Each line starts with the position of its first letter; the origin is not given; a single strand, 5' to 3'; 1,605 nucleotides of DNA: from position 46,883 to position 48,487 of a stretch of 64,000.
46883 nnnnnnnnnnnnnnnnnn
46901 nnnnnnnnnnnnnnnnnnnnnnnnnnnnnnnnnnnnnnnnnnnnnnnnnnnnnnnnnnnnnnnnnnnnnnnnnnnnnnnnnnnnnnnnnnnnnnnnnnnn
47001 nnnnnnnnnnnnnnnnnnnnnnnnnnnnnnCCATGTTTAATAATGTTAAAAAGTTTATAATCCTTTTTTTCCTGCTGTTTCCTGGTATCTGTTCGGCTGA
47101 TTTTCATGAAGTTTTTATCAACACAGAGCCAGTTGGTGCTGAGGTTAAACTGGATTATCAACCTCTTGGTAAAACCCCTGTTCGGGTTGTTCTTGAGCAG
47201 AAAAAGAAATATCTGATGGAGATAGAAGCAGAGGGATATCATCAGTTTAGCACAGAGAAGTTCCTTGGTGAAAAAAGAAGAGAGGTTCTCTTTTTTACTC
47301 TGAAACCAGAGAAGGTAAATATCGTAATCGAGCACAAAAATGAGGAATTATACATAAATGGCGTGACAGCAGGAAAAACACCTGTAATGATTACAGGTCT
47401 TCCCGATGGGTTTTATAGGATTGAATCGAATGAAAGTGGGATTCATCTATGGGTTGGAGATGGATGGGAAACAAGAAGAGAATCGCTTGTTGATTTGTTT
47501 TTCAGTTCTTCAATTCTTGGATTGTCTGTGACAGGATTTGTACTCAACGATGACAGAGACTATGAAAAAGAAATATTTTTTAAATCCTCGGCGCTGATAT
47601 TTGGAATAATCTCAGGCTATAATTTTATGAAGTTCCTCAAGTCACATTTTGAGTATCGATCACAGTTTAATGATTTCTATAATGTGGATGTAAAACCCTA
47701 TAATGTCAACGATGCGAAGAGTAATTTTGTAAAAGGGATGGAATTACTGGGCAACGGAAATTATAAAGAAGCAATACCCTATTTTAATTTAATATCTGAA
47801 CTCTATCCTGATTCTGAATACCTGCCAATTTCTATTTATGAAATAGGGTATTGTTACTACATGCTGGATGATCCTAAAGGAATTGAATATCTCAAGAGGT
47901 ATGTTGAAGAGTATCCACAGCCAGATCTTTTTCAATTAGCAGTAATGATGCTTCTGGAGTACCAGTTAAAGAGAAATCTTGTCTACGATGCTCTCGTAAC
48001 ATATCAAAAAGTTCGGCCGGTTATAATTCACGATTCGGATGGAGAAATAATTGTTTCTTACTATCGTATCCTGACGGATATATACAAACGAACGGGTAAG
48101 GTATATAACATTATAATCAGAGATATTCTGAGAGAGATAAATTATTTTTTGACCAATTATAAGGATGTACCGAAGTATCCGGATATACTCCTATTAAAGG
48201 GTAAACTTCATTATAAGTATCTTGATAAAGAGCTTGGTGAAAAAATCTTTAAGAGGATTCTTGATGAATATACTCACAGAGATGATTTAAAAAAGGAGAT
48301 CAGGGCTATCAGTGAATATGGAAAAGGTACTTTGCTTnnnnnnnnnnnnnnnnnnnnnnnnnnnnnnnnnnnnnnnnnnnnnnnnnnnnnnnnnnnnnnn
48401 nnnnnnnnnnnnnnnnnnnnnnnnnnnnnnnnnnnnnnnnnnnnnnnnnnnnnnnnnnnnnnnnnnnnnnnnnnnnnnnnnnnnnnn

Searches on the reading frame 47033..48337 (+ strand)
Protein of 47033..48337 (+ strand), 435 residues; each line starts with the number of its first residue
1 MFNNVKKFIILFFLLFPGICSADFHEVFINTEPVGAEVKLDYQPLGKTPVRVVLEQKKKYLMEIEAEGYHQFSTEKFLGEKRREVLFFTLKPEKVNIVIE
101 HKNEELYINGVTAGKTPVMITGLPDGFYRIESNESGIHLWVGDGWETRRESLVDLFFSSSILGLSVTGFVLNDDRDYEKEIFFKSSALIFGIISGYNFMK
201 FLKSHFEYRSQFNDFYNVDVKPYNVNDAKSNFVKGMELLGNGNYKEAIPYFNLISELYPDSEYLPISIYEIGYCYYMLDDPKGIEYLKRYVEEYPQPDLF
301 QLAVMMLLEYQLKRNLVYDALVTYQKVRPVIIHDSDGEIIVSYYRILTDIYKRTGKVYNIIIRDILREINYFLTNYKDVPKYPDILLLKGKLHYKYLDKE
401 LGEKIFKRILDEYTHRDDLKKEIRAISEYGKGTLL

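Call 25: search_protein_families(library=pfam, proteins=[window:47033-48337:+], max_evalue=0.001)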
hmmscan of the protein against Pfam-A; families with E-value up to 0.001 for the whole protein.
window:47033-48337:+ (435 aa): 4 families
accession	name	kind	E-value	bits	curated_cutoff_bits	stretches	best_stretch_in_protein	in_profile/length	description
PF08308.17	PEGA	-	1.5e-16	60.5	20.8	2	26-75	3-52/71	PEGA domain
PF13174.12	TPR_6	-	1.5e-09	38.3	26.3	0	268-296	3-32/33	Tetratricopeptide repeat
PF13525.12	YfiO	-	6.9e-07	29.7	25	1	228-302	5-80/203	Outer membrane lipoprotein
PF00515.34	TPR_1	-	0.00089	19.4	27.8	0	234-260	7-33/34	Tetratricopeptide repeat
